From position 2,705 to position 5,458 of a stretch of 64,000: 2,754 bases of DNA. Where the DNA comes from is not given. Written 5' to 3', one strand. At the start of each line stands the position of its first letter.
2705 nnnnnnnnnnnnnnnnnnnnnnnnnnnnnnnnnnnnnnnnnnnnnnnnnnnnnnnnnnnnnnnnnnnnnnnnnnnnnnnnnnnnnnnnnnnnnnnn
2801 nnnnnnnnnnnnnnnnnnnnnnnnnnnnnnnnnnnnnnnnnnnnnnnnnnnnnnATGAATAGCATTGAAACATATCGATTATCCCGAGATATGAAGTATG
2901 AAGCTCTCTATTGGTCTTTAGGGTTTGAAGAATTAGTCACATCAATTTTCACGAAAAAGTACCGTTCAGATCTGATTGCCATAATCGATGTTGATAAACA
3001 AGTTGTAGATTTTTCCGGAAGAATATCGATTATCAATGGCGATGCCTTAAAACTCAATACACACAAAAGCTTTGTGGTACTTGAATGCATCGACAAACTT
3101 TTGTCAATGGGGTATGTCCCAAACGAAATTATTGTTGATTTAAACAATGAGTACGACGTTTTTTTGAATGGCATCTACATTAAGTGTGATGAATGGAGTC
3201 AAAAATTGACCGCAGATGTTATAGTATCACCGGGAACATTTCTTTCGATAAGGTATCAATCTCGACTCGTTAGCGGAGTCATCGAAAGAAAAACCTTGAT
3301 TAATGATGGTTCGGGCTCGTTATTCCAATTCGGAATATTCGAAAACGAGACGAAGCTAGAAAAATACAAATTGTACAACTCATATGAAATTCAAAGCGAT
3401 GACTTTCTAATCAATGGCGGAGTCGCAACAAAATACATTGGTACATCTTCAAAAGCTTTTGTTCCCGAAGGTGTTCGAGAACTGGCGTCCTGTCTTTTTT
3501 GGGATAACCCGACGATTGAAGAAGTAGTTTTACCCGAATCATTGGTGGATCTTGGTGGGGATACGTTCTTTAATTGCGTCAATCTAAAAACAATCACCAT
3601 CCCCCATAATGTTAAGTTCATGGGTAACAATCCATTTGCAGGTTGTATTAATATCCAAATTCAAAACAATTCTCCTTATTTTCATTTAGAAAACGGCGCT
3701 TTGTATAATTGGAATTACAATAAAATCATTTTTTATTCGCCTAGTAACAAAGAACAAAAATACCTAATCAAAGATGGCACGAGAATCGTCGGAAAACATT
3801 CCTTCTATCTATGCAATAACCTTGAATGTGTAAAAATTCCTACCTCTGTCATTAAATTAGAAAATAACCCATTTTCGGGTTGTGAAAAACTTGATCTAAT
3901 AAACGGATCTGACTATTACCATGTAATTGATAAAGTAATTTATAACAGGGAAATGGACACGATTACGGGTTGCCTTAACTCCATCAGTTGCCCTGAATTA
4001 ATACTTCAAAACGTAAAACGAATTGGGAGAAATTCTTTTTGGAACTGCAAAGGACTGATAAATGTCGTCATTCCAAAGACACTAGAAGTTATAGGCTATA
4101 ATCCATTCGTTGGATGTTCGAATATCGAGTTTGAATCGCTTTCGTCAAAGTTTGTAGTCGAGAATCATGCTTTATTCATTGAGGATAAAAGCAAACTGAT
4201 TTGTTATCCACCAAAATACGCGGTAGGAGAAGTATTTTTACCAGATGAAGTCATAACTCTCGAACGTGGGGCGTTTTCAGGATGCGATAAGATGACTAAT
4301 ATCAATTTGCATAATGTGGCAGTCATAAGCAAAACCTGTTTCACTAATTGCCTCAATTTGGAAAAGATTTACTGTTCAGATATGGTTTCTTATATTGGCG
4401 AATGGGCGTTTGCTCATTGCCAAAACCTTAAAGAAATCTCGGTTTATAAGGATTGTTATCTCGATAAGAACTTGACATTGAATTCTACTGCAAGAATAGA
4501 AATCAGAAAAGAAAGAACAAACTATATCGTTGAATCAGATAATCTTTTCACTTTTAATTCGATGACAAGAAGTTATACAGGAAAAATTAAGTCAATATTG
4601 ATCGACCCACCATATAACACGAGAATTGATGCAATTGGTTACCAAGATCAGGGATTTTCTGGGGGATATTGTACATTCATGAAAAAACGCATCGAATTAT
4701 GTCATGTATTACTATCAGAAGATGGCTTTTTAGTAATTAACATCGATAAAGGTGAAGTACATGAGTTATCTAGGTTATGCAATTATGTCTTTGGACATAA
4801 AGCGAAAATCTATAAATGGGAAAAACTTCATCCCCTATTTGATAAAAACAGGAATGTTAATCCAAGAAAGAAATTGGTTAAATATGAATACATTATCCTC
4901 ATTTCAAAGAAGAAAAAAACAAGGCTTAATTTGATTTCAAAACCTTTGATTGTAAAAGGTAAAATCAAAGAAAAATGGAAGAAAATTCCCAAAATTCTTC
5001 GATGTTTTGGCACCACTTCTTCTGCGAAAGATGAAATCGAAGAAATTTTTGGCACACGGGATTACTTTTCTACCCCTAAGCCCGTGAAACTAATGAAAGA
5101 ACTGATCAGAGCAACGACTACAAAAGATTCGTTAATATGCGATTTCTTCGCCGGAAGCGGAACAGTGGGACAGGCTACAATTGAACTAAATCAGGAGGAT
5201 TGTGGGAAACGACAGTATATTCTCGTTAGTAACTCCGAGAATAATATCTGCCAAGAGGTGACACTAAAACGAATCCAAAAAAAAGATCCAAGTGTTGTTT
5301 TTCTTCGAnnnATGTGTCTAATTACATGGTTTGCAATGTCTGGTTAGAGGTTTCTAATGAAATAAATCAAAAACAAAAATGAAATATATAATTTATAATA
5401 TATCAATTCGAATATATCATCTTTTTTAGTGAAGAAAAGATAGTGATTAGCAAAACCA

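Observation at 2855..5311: Cytosolic BspA-type leucine-rich repeats fused to a beta-class (DPPY) DNA methyltransferase: an apparently new architecture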

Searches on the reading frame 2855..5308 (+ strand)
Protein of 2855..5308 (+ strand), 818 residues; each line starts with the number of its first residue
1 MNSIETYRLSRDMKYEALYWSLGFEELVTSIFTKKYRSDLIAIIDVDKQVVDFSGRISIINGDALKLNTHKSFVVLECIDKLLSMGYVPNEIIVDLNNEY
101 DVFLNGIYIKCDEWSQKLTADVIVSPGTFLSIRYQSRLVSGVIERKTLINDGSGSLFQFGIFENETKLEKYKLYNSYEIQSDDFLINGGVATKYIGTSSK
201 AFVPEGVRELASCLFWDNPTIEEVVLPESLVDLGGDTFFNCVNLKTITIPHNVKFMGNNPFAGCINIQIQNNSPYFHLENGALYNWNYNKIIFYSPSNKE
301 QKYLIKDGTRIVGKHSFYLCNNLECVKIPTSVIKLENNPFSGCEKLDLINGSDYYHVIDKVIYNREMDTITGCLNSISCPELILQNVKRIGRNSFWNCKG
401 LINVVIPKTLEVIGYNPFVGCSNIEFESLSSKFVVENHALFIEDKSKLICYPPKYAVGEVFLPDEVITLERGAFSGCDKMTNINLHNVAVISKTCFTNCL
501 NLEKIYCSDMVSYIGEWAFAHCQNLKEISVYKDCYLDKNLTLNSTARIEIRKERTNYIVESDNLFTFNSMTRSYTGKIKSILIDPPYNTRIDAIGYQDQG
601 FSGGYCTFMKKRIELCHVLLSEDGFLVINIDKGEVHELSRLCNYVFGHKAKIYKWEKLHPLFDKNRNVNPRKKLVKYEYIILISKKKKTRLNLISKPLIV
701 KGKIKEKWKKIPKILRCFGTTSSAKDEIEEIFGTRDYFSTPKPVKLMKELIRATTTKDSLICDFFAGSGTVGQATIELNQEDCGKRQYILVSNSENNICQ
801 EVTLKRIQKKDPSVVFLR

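Call 4: search_protein_families(library=ncbifam, proteins=[window:2855-5308:+], max_evalue=0.01)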
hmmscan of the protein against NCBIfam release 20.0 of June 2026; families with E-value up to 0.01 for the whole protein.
window:2855-5308:+ (818 aa): 3 families
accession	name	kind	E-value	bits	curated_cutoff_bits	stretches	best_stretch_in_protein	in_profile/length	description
NF047961.1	adhesin_HupY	equivalog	2.3e-10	39.2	1250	1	186-342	178-320/978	leucine-rich repeat adhesin HupY/LrrG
NF008572.0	PRK11524.1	equivalog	1.1e-07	31.3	292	1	739-783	196-240/294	adenine-specific DNA-methyltransferase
NF050803.1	DnaMtaseCcrMCaul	equivalog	0.00019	20.4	830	1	736-784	184-232/350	adenine-specific DNA-methyltransferase CcrM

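Call 5: search_protein_families(library=pfam, proteins=[window:2855-5308:+], max_evalue=0.01)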
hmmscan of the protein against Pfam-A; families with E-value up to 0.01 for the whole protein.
window:2855-5308:+ (818 aa): 2 families
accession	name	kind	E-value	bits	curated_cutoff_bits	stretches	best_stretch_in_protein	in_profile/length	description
PF13306.12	LRR_5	-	1.6e-41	141.6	27.7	4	459-534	15-90/127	BspA type Leucine rich repeat region (6 copies)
PF01555.25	N6_N4_Mtase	-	7.4e-32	111.5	26.7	1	578-781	1-205/221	DNA methylase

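Call 7: find_homologous_proteins(query=window:2855-5308:+, max_evalue=0.001)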
Query window:2855-5308:+ (818 aa): 1277 proteins with E <= 0.001 among 7595 candidates; the best 120 are listed.
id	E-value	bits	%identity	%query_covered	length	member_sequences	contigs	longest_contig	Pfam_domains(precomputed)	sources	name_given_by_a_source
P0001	0.0e+0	1881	100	100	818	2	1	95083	PF13306.13,PF01555.25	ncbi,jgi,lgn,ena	-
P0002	0.0e+0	1193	64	100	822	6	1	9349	PF13306.13,PF13855.13,PF01555.25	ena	-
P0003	0.0e+0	1188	63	100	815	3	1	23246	PF13306.13,PF13855.13,PF01555.25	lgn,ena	-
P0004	0.0e+0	1187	63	100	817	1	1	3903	PF13306.13,PF01555.25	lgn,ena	-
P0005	0.0e+0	1187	63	100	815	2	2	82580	PF13306.13,PF01555.25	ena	-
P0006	0.0e+0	1186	63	100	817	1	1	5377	PF13306.13,PF01555.25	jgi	-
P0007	0.0e+0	1186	63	100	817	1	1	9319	PF13306.13,PF01555.25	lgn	-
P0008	0.0e+0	1183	63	100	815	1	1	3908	PF13306.13,PF01555.25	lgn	-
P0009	0.0e+0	1183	63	100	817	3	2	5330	PF13306.13,PF01555.25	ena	-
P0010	0.0e+0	1183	63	100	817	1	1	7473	PF13306.13,PF01555.25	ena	-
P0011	0.0e+0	1182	63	100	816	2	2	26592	PF13306.13,PF13855.13,PF01555.25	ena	-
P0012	0.0e+0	1181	63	100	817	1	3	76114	PF13306.13,PF01555.25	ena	-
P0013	0.0e+0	1180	63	100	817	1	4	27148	PF13306.13,PF01555.25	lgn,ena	-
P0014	0.0e+0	1178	63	100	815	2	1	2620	PF13306.13,PF01555.25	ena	-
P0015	0.0e+0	1178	63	100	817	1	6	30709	PF13306.13,PF01555.25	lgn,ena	-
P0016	0.0e+0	1178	62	100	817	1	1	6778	PF13306.13,PF01555.25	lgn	-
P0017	0.0e+0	1177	63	100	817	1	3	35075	PF13306.13,PF01555.25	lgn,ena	-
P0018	0.0e+0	1177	63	100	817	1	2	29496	PF13306.13,PF01555.25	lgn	-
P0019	0.0e+0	1176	63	100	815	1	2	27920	PF13306.13,PF01555.25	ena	-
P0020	0.0e+0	1176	62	100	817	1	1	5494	PF13306.13,PF01555.25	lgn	-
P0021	0.0e+0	1175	62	100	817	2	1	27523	PF13306.13,PF01555.25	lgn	-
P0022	0.0e+0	1174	62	100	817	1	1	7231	PF13306.13,PF01555.25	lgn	-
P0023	0.0e+0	1174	62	100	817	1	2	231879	PF13306.13,PF01555.25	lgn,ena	-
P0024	0.0e+0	1174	63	100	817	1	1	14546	PF13306.13,PF01555.25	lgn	-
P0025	0.0e+0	1174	62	100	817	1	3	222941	PF13306.13,PF01555.25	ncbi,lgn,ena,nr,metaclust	ncbi:putative uncharacterized protein [Firmicutes bacterium CAG:631]|nr:putative uncharacterized pro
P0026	0.0e+0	1174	62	100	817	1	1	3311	PF13306.13,PF01555.25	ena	-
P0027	0.0e+0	1174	63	100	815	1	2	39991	PF13306.13,PF01555.25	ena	-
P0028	0.0e+0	1173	63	100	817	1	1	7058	PF13306.13,PF01555.25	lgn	-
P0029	0.0e+0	1173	63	100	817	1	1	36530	PF13306.13,PF01555.25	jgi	jgi:DNA modification methylase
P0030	0.0e+0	1173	62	100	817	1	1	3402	PF13306.13,PF01555.25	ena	-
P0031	0.0e+0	1173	63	100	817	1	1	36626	PF13306.13,PF01555.25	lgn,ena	-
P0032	0.0e+0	1172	62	100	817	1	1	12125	PF13306.13,PF01555.25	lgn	-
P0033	0.0e+0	1172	62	100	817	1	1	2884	PF13306.13,PF01555.25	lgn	-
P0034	0.0e+0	1172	62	100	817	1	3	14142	PF13306.13,PF01555.25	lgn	-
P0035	0.0e+0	1172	62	100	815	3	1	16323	PF13306.13,PF01555.25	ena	-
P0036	0.0e+0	1172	62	100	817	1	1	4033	PF13306.13,PF01555.25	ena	-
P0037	0.0e+0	1172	62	100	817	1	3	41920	PF13306.13,PF01555.25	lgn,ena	-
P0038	0.0e+0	1171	62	100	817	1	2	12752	PF13306.13,PF01555.25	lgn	-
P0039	0.0e+0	1171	63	100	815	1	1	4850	PF13306.13,PF01555.25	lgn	-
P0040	0.0e+0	1171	63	100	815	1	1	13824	PF13306.13,PF01555.25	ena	-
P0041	0.0e+0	1171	62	100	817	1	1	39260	PF13306.13,PF01555.25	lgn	-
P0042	0.0e+0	1171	63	100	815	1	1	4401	PF13306.13,PF01555.25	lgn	-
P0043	0.0e+0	1171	62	100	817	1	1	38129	PF13306.13,PF01555.25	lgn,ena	-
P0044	0.0e+0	1171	62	100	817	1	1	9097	PF13306.13,PF01555.25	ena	-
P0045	0.0e+0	1170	62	100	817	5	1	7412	PF13306.13,PF01555.25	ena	-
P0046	0.0e+0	1170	62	100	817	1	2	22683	PF13306.13,PF01555.25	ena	-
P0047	0.0e+0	1170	62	100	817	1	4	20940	PF13306.13,PF01555.25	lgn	-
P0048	0.0e+0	1170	63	100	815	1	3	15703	PF13306.13,PF01555.25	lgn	-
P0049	0.0e+0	1170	63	100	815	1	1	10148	PF13306.13,PF01555.25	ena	-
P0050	0.0e+0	1169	62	100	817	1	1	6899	PF13306.13,PF01555.25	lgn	-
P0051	0.0e+0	1169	62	100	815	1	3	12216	PF13306.13,PF01555.25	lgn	-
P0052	0.0e+0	1169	63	100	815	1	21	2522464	PF13306.13,PF01555.25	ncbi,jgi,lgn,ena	jgi:DNA modification methylase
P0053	0.0e+0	1169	62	100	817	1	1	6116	PF13306.13,PF01555.25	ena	-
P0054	0.0e+0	1169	62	99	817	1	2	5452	PF13306.13,PF01555.25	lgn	-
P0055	0.0e+0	1169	62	100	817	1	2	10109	PF13306.13,PF01555.25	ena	-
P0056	0.0e+0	1169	63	100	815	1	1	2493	PF13306.13,PF01555.25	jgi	-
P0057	0.0e+0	1169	63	100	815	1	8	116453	PF13306.13,PF01555.25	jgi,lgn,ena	jgi:DNA modification methylase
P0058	0.0e+0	1169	63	100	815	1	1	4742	PF13306.13,PF01555.25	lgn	-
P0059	0.0e+0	1169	62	100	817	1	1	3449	PF13306.13,PF01555.25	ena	-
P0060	0.0e+0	1169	62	100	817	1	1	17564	PF13306.13,PF01555.25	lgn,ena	-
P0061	0.0e+0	1168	63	100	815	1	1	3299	PF13306.13,PF01555.25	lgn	-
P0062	0.0e+0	1168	63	100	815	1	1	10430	PF13306.13,PF01555.25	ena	-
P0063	0.0e+0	1168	62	100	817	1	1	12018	PF13306.13,PF01555.25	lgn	-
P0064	0.0e+0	1168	62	100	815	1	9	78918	PF13306.13,PF01555.25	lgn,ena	-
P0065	0.0e+0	1168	62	100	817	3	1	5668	PF13306.13,PF01555.25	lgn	-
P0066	0.0e+0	1168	63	100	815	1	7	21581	PF13306.13,PF01555.25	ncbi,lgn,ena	-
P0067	0.0e+0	1167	63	100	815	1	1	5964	PF13306.13,PF01555.25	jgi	-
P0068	0.0e+0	1167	62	100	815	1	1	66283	PF13306.13,PF01555.25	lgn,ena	-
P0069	0.0e+0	1167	63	100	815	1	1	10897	PF13306.13,PF01555.25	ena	-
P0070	0.0e+0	1167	62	100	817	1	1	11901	PF13306.13,PF01555.25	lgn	-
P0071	0.0e+0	1167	63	100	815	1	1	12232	PF13306.13,PF01555.25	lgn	-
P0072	0.0e+0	1167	62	100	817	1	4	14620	PF13306.13,PF01555.25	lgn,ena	-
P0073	0.0e+0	1167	62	100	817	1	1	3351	PF13306.13,PF01555.25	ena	-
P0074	0.0e+0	1166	62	100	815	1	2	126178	PF13306.13,PF01555.25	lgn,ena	-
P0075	0.0e+0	1166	62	100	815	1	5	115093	PF13306.13,PF01555.25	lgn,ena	-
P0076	0.0e+0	1166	62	100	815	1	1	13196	PF13306.13,PF01555.25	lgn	-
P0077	0.0e+0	1166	62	100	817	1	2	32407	PF13306.13,PF01555.25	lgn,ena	-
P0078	0.0e+0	1166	62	100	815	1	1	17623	PF13306.13,PF01555.25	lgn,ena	-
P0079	0.0e+0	1165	62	100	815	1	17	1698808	PF13306.13,PF01555.25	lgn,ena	-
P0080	0.0e+0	1165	62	100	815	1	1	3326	PF13306.13,PF01555.25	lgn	-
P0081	0.0e+0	1165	62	100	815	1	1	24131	PF13306.13,PF01555.25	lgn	-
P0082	0.0e+0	1165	62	100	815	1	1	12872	PF13306.13,PF01555.25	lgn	-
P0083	0.0e+0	1165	62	100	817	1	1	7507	PF13306.13,PF01555.25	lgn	-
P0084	0.0e+0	1165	62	100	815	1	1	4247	PF13306.13,PF01555.25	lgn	-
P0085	0.0e+0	1165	62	100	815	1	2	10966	PF13306.13,PF01555.25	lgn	-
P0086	0.0e+0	1165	62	100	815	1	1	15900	PF13306.13,PF01555.25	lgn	-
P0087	0.0e+0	1164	62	100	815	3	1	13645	PF13306.13,PF01555.25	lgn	-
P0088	0.0e+0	1164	62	100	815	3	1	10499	PF13306.13,PF01555.25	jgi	-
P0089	0.0e+0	1164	62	100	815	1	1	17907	PF13306.13,PF01555.25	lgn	-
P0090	0.0e+0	1164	62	100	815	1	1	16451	PF13306.13,PF01555.25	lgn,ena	-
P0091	0.0e+0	1164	62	100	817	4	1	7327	PF13306.13,PF01555.25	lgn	-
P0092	0.0e+0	1163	62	100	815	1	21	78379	PF13306.13,PF01555.25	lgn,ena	-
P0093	0.0e+0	1163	62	100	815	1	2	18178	PF13306.13,PF01555.25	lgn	-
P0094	0.0e+0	1163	62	100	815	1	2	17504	PF13306.13,PF01555.25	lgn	-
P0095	0.0e+0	1163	62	100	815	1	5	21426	PF13306.13,PF01555.25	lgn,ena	-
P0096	0.0e+0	1163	62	100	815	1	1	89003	PF13306.13,PF01555.25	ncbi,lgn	-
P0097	0.0e+0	1162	62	100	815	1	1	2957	PF13306.13,PF01555.25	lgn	-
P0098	0.0e+0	1162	62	100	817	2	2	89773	PF13306.13,PF01555.25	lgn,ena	-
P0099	0.0e+0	1162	62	100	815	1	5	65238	PF13306.13,PF01555.25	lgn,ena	-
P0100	0.0e+0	1162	62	100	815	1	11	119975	PF13306.13,PF01555.25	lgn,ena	-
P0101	0.0e+0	1161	62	100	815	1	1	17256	PF13306.13,PF01555.25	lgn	-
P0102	0.0e+0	1161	62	100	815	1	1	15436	PF13306.13,PF01555.25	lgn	-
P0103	0.0e+0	1161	62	100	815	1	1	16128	PF13306.13,PF01555.25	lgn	-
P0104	0.0e+0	1161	62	100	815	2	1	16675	PF13306.13,PF01555.25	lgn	-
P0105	0.0e+0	1161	62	100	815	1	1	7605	PF13306.13,PF01555.25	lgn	-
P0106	0.0e+0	1161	61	100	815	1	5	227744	PF13306.13,PF01555.25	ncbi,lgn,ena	-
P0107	0.0e+0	1159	62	100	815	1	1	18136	PF13306.13,PF01555.25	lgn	-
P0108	0.0e+0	1159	63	100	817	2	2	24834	PF13306.13,PF01555.25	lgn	-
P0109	0.0e+0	1159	62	100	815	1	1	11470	PF13306.13,PF01555.25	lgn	-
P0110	0.0e+0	1159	61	100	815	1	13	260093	PF13306.13,PF01555.25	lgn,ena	-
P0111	0.0e+0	1159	62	100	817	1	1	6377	PF13306.13,PF01555.25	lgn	-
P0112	0.0e+0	1159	62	100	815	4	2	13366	PF13306.13,PF01555.25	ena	-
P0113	0.0e+0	1159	62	100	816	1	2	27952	PF13306.13,PF01555.25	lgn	-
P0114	0.0e+0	1159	62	100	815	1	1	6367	PF13306.13,PF01555.25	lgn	-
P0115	0.0e+0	1158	61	100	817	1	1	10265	PF13306.13,PF01555.25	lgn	-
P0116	0.0e+0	1158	62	100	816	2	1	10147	PF13306.13,PF01555.25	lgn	-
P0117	0.0e+0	1158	61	100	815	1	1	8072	PF13306.13,PF01555.25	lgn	-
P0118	0.0e+0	1157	62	100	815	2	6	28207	PF13306.13,PF01555.25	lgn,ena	-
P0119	0.0e+0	1156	62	100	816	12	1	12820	PF13306.13,PF01555.25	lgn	-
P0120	0.0e+0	1156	62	99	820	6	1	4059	PF13306.13,PF01555.25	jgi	-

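Call 8: search_solved_structures(query=window:2855-5308:+, max_evalue=0.01, show_alignments=2)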
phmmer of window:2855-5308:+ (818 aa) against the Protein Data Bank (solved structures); distinct sequences matched with E-value up to 0.01: 11.
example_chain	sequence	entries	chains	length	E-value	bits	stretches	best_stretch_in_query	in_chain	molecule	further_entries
4fs7_A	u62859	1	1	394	4.4e-27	97.7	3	385-520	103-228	Uncharacterized protein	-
6k0w_B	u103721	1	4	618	2.2e-24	88.8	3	718-795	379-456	Adenine specific DNA methyltransferase (Mod)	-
7dsu_A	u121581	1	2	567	3.1e-20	75.1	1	726-809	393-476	Mbo45V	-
4gt6_A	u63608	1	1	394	3.7e-20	74.8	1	202-428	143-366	Cell surface protein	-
4zcf_A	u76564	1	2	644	1.2e-19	73.1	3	700-794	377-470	Restriction endonuclease EcoP15I, modification subunit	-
6mlx_A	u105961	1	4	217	3.7e-11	45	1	221-274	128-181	Leucine-rich repeat protein TpLRR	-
4h09_A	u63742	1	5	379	9.9e-11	43.6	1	389-532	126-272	Hypothetical leucine rich repeat protein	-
4cp6_A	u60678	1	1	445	1.1e-09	40.2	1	234-342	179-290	CHOLINE BINDING PROTEIN PCPA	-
4fdw_A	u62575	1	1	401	3.7e-09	38.4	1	220-271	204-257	leucine rich hypothetical protein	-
4fd0_A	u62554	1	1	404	3.9e-09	38.4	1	220-262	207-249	Leucine rich hypothetical protein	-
1g60_A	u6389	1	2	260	0.0048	18.2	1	706-781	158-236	Adenine-specific Methyltransferase MboIIA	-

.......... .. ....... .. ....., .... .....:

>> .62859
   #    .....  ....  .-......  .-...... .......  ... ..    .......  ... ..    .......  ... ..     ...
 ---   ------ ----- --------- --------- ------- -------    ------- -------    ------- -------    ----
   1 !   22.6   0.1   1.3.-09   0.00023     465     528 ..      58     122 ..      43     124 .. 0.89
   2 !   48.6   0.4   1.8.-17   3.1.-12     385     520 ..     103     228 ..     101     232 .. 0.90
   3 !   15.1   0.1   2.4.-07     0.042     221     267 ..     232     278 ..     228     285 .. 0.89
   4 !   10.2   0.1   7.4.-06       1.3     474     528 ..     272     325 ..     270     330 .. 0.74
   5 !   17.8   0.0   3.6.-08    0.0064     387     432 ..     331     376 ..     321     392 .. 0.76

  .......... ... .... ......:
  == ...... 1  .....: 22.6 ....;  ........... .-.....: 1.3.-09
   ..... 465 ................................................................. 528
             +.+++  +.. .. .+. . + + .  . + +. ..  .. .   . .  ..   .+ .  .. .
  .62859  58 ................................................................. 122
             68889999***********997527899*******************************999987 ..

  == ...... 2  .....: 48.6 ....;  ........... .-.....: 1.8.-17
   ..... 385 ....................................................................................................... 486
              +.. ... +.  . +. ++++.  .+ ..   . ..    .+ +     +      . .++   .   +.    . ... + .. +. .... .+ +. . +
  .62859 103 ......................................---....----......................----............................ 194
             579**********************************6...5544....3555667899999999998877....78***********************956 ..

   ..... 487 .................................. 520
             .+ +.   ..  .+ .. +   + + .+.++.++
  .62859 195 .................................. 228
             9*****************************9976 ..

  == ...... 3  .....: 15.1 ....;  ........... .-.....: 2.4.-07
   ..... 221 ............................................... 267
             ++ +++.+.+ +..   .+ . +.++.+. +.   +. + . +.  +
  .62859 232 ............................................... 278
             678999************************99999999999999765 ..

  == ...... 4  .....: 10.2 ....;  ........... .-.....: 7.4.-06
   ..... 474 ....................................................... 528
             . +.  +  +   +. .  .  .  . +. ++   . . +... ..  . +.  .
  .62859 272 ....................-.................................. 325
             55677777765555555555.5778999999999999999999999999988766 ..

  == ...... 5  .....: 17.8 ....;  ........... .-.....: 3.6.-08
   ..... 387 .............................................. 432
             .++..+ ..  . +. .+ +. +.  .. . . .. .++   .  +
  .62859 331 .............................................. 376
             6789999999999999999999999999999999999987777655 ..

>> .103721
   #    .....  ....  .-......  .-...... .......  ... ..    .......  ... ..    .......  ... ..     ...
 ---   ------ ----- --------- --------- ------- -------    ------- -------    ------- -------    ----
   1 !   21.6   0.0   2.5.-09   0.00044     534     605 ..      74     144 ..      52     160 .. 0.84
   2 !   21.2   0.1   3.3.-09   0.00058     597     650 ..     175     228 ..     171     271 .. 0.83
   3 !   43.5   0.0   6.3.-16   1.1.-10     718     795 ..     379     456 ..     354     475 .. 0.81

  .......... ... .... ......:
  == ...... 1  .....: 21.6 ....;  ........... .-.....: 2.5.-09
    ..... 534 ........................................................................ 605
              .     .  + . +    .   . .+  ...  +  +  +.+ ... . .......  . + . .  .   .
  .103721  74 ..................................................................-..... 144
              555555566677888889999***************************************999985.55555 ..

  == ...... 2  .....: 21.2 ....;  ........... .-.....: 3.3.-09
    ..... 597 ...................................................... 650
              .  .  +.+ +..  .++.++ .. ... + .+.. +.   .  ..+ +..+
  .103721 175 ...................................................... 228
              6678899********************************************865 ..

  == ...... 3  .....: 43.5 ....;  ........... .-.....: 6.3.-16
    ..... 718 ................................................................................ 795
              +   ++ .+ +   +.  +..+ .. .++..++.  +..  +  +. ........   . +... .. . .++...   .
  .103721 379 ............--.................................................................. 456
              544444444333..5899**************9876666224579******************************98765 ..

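Call 10: find_related_loci(query=window:2855-5308:+, collection=genome_contigs, flank=10000)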
Query window:2855-5308:+ (818 aa) in genome_contigs; peptide patterns used: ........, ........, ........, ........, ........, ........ (x = any residue, [..] = any of these).
62 stretches matched a pattern; 7 encode a relative of the query (tblastn E <= 1e-3); 7 distinct loci.
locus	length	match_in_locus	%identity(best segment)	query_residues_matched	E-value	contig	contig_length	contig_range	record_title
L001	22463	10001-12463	59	1-818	0e+0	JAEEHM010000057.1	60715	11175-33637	MAG: Bacillota bacterium isolate Tb.RUG.122 k141_4879029_flag=0_multi=16.3901_len=60715, whole genome shotgun sequence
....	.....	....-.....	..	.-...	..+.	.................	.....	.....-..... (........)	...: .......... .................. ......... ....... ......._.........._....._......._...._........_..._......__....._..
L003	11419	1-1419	63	236-817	0e+0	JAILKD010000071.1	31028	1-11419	MAG: bacterium isolate RUI193 k141_5862561_flag=1_multi=27.0000_len=31028, whole genome shotgun sequence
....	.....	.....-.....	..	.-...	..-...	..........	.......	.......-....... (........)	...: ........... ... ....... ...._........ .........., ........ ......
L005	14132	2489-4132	30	137-530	2e-37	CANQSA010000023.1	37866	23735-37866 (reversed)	MAG: uncultured Lachnospiraceae bacterium isolate Lapin-021__bin41 genome assembly, contig: Lapin-021__NODE_1249_length_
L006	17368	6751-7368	24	581-784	4e-5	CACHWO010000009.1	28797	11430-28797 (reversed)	uncultured Pelagibacteraceae bacterium isolate AG-430-O13 genome assembly, contig: AG-430-O13_NODE_9, whole genome shotg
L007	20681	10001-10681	22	581-802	1e-4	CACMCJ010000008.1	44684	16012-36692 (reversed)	MAG: uncultured Pelagibacteraceae bacterium isolate AG-918-F23 genome assembly, contig: AG-918-F23_NODE_8, whole genome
